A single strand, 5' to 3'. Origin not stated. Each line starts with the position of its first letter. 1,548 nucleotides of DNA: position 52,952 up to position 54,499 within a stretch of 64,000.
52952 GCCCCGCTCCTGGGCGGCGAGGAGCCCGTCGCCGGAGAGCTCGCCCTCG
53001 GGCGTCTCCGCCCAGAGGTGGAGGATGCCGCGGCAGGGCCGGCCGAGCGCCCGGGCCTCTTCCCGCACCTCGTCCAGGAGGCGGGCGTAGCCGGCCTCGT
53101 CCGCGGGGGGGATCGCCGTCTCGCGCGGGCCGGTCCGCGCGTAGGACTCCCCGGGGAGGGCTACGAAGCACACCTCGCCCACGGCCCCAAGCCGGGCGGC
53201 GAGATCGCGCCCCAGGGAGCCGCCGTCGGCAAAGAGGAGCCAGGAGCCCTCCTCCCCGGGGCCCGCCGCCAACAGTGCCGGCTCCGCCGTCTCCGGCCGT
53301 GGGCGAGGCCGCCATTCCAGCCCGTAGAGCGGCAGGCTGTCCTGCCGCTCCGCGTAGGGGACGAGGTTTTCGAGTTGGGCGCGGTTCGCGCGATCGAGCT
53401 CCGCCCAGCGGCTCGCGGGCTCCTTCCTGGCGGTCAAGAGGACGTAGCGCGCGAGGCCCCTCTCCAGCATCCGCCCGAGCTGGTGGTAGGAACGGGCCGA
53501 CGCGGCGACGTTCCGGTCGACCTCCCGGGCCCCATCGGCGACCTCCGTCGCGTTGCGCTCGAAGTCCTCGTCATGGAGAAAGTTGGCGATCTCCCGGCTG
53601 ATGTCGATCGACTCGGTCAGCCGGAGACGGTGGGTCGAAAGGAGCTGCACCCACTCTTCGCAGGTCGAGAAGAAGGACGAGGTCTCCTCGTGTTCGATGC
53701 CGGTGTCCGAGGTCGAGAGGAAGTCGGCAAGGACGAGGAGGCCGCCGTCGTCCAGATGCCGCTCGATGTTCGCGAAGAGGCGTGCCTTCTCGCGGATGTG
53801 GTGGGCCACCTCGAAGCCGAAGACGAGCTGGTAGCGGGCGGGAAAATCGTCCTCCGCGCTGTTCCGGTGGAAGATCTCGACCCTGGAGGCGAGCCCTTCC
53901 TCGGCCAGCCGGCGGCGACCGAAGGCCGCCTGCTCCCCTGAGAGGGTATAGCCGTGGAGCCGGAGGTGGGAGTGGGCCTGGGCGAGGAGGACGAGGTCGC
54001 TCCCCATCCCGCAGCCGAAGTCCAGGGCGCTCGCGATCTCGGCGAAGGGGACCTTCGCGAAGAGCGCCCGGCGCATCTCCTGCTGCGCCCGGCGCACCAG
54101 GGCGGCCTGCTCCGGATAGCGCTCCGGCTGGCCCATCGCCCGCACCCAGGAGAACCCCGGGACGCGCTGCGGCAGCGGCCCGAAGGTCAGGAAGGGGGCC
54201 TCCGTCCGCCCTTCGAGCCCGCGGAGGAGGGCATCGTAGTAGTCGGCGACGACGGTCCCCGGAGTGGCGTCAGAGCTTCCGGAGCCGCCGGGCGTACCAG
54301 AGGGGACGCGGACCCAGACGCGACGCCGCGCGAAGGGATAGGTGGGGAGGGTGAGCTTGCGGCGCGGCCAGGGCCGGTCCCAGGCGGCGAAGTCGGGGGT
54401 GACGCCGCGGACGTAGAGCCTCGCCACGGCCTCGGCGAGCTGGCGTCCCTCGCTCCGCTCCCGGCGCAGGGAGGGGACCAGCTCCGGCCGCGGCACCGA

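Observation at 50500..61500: Mixed AT status: one intact malonyl-AT but two AT-like domains with the catalytic Ser replaced by Gly; two embedded C-methyltransferases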

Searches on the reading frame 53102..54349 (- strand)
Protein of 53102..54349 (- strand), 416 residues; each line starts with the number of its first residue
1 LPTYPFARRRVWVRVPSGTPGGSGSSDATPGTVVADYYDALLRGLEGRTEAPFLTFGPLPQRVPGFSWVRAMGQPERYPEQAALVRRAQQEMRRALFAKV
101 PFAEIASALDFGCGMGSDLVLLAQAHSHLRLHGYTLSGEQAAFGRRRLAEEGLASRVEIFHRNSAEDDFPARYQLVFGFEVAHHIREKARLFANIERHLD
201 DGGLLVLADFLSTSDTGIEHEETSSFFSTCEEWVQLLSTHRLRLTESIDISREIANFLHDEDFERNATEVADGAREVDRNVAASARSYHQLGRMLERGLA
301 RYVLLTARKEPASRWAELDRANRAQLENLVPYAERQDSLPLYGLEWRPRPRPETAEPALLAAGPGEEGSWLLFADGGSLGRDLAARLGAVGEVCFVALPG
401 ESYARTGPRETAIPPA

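Call 30: search_solved_structures(query=window:53102-54349:-, max_evalue=0.001)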
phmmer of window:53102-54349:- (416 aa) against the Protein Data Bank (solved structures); distinct sequences matched with E-value up to 0.001: 22.
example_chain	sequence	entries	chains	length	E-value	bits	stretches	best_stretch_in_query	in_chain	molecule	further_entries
6ecx_A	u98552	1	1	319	1.5e-76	261.3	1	25-334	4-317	StiE protein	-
6ect_A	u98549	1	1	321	1.5e-74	254.6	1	50-334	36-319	StiE protein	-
6ecw_A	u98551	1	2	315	3e-70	240.5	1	30-336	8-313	StiD protein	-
6ecu_A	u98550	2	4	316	1.6e-67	231.5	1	50-336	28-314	StiD protein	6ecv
6hp1_A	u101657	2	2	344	3.9e-57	197.3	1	44-352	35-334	Putative polyketide synthase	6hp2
6uv6_A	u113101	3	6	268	2.2e-11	46.6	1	79-226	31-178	D-glucose O-methyltransferase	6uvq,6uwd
5f8c_A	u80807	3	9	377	9.3e-11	44.5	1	106-215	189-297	Methyltransferase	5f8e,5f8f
3bus_A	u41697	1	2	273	1.6e-10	43.7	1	107-308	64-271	Methyltransferase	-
8tji_A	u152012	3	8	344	3e-08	36.3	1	39-211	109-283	RedM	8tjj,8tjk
8zc8_A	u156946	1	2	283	5.6e-08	35.4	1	104-215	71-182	MitM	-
21zq_A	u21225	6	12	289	5.9e-08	35.3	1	104-215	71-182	MitM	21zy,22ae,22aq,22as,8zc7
7qos_A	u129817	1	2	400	3.5e-07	32.7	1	84-208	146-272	Cyclopropane-fatty-acyl-phospholipid synthase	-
9sls_A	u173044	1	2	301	9.7e-07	31.3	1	84-215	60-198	Methyltransferase type 12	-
7v6h_A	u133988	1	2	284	2e-06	30.2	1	99-220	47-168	Cyclopropane fatty-acyl-phospholipid synthase-like methyltransferase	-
9sm3_A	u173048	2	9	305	5.1e-06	28.9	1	75-209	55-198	Methyltransferase domain protein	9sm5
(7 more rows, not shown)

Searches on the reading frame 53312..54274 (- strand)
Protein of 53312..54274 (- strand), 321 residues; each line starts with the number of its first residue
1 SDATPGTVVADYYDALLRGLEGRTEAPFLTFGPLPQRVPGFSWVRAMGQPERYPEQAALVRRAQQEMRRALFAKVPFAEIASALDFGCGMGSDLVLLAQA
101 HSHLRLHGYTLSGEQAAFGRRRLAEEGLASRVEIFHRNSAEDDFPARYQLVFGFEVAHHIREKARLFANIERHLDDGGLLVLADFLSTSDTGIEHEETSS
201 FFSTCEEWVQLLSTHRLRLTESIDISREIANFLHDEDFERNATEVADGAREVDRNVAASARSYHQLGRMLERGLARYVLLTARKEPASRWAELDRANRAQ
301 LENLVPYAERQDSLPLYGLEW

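Call 59: find_related_loci(query=window:53312-54274:-, collection=genome_contigs, flank=10000)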
Query window:53312-54274:- (321 aa) in genome_contigs; peptide patterns used: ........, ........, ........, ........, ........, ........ (x = any residue, [..] = any of these).
192 stretches matched a pattern; 62 encode a relative of the query (tblastn E <= 1e-3); 59 distinct loci.
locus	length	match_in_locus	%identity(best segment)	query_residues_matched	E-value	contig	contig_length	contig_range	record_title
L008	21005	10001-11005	49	1-321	6e-98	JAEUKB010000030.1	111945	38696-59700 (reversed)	MAG: Myxococcales bacterium isolate new MAG-84 k141_3398521, whole genome shotgun sequence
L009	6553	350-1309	49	8-321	3e-97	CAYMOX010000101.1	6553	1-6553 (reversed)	MAG TPA_asm: uncultured bacterium isolate binchicken_co58_177 genome assembly, contig: NODE_9167_length_6553_cov_27.8016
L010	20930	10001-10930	47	8-321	1e-96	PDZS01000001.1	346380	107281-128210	MAG: Deltaproteobacteria bacterium YD0425bin51 scaffold1, whole genome shotgun sequence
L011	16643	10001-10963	48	6-321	9e-96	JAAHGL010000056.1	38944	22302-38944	MAG: Symploca sp. SIO2C1 2C1_NODE_56, whole genome shotgun sequence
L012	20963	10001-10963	47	6-321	2e-95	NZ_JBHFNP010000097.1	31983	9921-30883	Microseira sp. BLCC-F43 bin1.fa-97, whole genome shotgun sequence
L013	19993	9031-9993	47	6-321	4e-95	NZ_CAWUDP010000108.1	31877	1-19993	Scytonema sp. PCC 10023 isolate Scytonema sp. PCC 10023 NODE_111_length_31877_cov_102.162812, whole genome shotgun seque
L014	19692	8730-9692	47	6-321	5e-95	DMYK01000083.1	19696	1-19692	MAG TPA_asm: Microcoleaceae cyanobacterium UBA11344 contig_1903, whole genome shotgun sequence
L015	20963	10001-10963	47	6-321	5e-95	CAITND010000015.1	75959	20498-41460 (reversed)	MAG: uncultured Oscillatoriales cyanobacterium isolate KTt_bin-1839 genome assembly, contig: bin-1839:015/277, whole gen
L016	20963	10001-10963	47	6-321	5e-95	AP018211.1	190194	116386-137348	Calothrix brevissima NIES-22 plasmid plasmid4 DNA, complete genome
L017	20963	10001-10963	47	6-321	5e-95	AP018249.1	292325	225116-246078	Tolypothrix tenuis PCC 7101 plasmid plasmid1 DNA, complete genome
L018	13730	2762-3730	44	6-321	2e-94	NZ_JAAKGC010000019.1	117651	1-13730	Aetokthonos hydrillicola CCALA 1050 contig_26, whole genome shotgun sequence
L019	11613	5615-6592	46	1-321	5e-94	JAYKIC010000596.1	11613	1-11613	MAG: Leptolyngbyaceae cyanobacterium isolate 318773 NODE_50872201, whole genome shotgun sequence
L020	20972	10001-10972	50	3-321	2e-94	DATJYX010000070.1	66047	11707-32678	MAG TPA_asm: Vicinamibacteria bacterium isolate SMAG_U15163 k141_150281, whole genome shotgun sequence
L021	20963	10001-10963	47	6-321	1e-93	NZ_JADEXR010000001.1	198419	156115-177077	Aff. Roholtiella sp. LEGE 12411 NODE_1_length_198419_cov_28.089061, whole genome shotgun sequence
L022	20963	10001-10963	47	6-321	7e-94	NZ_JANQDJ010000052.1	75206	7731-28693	Umezakia ovalisporum Ak1311 k141_6312, whole genome shotgun sequence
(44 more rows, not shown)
